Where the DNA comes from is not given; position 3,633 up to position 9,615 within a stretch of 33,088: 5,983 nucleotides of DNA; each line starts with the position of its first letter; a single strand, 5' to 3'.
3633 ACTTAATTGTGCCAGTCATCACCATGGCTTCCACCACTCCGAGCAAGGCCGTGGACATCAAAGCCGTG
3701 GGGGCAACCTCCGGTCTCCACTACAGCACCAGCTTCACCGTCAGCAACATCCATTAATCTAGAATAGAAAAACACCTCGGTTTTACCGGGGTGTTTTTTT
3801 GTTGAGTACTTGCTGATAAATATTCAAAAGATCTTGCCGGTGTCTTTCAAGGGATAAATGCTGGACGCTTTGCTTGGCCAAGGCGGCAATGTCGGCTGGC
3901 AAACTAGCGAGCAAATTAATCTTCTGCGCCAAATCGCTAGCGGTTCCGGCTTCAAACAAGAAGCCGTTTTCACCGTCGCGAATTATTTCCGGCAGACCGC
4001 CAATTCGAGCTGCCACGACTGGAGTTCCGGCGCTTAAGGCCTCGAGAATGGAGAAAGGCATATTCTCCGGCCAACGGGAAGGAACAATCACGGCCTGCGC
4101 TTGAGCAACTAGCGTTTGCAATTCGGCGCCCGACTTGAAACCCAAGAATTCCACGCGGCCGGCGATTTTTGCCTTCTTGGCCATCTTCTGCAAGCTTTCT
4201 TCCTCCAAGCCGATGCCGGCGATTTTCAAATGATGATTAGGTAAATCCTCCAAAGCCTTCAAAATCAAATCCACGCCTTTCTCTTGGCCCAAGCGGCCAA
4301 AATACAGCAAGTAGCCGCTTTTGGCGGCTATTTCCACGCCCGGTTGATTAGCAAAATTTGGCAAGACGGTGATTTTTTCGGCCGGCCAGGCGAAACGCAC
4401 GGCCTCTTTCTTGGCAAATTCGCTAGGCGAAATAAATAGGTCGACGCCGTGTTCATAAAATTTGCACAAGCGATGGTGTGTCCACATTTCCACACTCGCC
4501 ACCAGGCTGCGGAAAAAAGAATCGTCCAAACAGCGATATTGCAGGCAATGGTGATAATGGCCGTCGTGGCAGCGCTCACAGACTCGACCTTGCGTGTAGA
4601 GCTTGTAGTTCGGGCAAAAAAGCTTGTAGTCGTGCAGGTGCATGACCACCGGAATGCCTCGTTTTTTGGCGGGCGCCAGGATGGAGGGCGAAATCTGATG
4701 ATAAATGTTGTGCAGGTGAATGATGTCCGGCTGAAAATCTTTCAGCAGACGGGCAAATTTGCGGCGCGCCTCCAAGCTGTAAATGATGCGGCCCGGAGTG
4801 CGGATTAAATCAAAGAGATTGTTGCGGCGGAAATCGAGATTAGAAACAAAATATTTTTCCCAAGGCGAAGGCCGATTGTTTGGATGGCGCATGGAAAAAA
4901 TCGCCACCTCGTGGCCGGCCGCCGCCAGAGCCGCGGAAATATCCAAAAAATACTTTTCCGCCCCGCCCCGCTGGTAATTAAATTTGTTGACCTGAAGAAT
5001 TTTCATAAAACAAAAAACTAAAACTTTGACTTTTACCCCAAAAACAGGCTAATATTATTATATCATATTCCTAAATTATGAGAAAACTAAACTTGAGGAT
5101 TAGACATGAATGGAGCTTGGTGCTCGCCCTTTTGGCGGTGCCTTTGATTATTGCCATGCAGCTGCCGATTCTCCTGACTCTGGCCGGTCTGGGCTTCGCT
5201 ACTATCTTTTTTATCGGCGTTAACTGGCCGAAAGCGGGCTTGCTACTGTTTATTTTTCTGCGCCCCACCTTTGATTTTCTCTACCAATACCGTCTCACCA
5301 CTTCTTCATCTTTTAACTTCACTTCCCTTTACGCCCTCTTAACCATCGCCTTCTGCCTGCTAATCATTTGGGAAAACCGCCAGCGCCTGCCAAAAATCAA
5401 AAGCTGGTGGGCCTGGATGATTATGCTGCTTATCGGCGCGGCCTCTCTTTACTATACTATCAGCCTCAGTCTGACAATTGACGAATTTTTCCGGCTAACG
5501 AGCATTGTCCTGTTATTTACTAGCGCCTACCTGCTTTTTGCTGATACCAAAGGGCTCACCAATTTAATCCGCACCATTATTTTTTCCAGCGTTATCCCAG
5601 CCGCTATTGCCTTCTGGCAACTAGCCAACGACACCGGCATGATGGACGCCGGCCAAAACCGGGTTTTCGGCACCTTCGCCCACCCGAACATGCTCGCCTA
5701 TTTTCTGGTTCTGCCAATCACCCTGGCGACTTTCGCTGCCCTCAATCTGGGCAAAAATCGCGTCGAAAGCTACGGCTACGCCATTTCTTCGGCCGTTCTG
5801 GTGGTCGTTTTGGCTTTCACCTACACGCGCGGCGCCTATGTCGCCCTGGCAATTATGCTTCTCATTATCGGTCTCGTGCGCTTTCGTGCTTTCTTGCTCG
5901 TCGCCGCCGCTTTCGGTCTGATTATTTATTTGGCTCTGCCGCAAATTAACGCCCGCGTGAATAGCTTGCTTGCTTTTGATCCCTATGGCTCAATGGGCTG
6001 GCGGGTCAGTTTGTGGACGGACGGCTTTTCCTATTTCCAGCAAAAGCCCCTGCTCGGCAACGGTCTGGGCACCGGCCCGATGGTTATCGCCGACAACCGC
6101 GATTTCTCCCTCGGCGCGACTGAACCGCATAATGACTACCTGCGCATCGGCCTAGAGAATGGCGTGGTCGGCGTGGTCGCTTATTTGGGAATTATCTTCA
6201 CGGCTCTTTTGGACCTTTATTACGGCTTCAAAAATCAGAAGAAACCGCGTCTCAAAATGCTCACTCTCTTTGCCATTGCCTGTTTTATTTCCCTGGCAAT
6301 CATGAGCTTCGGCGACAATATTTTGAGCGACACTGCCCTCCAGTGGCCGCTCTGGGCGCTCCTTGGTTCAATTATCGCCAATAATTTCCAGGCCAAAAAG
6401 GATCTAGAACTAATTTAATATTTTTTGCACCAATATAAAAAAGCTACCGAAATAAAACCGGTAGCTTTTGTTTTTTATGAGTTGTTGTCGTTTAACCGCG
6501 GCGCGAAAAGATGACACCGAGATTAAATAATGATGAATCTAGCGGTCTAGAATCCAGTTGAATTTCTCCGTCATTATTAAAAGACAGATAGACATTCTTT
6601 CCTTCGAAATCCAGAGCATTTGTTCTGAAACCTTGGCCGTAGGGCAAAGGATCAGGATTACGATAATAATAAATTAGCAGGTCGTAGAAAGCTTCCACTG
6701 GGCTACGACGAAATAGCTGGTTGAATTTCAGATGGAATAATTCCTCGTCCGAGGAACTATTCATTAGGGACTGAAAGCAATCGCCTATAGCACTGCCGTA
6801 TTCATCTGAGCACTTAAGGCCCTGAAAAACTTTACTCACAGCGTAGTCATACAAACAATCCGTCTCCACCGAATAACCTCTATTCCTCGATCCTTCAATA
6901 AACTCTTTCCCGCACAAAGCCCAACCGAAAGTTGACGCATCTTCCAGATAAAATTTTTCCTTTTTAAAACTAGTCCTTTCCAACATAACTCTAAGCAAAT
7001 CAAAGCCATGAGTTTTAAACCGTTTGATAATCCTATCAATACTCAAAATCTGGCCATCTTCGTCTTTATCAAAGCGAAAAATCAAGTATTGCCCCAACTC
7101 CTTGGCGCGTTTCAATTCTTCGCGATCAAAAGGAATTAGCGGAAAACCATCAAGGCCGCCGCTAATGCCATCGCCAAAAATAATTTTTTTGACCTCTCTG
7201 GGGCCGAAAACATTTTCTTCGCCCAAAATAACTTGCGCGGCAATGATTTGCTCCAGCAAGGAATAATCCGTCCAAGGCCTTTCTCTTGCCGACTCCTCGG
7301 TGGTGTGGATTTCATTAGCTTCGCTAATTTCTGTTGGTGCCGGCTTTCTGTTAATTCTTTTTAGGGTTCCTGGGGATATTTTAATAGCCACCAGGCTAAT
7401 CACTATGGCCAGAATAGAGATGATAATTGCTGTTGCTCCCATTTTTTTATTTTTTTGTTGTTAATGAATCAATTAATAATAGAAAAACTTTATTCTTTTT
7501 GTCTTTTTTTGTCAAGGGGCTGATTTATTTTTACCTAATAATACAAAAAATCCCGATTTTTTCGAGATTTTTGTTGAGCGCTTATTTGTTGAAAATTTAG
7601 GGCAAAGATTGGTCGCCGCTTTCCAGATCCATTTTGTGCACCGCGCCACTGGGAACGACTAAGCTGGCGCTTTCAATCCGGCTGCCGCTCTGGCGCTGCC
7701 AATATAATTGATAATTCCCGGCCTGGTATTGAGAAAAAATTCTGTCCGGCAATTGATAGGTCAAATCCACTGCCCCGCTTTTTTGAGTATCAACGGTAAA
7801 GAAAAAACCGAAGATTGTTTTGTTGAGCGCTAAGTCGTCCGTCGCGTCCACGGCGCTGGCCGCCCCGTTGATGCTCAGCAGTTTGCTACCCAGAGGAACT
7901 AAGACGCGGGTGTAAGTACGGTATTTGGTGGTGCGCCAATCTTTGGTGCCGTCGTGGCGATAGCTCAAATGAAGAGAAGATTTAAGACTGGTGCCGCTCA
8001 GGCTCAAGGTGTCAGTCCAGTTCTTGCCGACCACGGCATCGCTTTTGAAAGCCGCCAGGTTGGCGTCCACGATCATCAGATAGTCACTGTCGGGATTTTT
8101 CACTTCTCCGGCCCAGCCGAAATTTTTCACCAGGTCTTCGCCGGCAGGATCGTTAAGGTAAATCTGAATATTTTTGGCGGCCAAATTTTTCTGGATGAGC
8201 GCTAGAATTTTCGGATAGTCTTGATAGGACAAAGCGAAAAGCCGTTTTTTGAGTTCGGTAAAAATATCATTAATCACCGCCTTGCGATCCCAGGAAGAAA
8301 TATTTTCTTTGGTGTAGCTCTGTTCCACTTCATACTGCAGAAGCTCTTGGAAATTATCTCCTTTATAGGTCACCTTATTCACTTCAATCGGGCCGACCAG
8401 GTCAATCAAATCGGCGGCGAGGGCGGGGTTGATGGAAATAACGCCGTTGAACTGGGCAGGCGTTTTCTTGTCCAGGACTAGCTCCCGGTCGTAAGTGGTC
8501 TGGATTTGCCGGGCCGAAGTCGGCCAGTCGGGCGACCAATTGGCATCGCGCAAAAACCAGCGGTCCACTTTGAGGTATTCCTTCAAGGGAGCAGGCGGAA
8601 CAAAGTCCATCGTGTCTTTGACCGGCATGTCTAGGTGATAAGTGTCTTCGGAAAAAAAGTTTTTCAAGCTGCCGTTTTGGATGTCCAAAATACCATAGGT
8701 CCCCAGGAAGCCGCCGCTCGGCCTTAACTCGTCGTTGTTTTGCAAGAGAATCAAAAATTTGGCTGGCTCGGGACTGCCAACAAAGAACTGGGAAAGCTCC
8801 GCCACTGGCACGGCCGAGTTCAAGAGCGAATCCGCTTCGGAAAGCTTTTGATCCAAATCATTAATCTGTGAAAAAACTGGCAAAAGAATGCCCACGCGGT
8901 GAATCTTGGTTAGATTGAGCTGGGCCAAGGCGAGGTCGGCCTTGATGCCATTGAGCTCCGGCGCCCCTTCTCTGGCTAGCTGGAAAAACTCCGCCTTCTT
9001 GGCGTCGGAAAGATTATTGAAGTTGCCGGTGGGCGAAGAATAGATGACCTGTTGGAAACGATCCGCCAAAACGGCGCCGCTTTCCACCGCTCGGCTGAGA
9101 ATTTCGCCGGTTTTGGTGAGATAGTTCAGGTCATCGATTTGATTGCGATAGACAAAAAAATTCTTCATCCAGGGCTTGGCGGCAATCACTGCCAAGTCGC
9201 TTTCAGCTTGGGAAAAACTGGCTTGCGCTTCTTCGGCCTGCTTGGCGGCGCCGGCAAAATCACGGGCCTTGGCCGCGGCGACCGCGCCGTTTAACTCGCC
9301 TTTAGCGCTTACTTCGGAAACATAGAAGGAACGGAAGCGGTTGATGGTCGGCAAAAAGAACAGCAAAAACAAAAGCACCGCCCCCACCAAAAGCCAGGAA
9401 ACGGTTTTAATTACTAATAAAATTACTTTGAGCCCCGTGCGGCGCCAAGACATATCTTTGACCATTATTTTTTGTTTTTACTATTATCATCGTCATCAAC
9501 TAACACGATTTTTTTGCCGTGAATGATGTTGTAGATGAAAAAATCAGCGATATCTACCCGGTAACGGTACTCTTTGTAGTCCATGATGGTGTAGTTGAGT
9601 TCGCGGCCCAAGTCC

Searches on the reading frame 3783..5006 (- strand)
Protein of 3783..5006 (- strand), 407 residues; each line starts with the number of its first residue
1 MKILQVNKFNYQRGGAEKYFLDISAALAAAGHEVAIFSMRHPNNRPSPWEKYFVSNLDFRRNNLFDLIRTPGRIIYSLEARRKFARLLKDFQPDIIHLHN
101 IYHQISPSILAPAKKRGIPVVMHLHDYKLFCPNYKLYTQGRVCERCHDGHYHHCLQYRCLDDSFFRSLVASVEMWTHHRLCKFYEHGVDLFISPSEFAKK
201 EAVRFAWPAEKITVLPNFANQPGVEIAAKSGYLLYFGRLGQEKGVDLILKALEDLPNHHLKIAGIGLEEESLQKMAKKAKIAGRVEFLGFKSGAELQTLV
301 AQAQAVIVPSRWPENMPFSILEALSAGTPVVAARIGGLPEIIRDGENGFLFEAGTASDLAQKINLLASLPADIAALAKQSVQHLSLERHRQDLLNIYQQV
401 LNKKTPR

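Call 87: search_protein_families(library=pfam, proteins=[window:3783-5006:-], max_evalue=0.00001)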
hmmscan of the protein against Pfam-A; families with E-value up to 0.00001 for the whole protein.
window:3783-5006:- (407 aa): 7 families
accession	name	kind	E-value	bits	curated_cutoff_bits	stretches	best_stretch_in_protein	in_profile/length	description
PF00534.26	Glycos_transf_1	-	1e-37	129.7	26.4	1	225-371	10-160/172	Glycosyl transferases group 1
PF13692.12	Glyco_trans_1_4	-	5.6e-31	108.2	27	1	232-366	3-139/142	Glycosyl transferases group 1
PF13439.12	Glyco_transf_4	-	1.6e-23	84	28.5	1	14-218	2-165/170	Glycosyltransferase Family 4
PF13579.12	Glyco_trans_4_4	-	1.8e-22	80.8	29.7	1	14-217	1-157/158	Glycosyl transferase 4-like domain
PF20706.3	GT4-conflict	-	2.7e-08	33.6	26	1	228-345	195-323/385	Family 4 Glycosyltransferase in conflict systems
PF13524.12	Glyco_trans_1_2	-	3.5e-08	33.9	25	1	247-389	4-133/144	Glycosyl transferase-like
PF13477.12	Glyco_trans_4_2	-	1.9e-06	28.5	23.4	1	17-125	10-107/139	Glycosyl transferase 4-like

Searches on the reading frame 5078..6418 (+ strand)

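Call 87: search_protein_families(library=pfam, proteins=[window:5078-6418:+], max_evalue=0.00001)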
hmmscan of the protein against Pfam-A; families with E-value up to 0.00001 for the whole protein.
window:5078-6418:+ (446 aa): 1 family
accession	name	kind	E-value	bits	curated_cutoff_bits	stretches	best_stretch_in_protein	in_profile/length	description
PF04932.20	Wzy_C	-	9.8e-21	74.5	31.7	1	238-370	3-149/149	O-Antigen ligase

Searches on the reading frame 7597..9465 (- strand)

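Call 87: search_protein_families(library=pfam, proteins=[window:7597-9465:-], max_evalue=0.00001)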
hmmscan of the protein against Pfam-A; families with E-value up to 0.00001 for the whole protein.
window:7597-9465:- (622 aa): 1 family
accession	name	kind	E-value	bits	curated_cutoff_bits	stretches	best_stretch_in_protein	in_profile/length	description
PF13196.11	DUF4012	-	4.5e-24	86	28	1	234-379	3-142/144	Protein of unknown function (DUF4012)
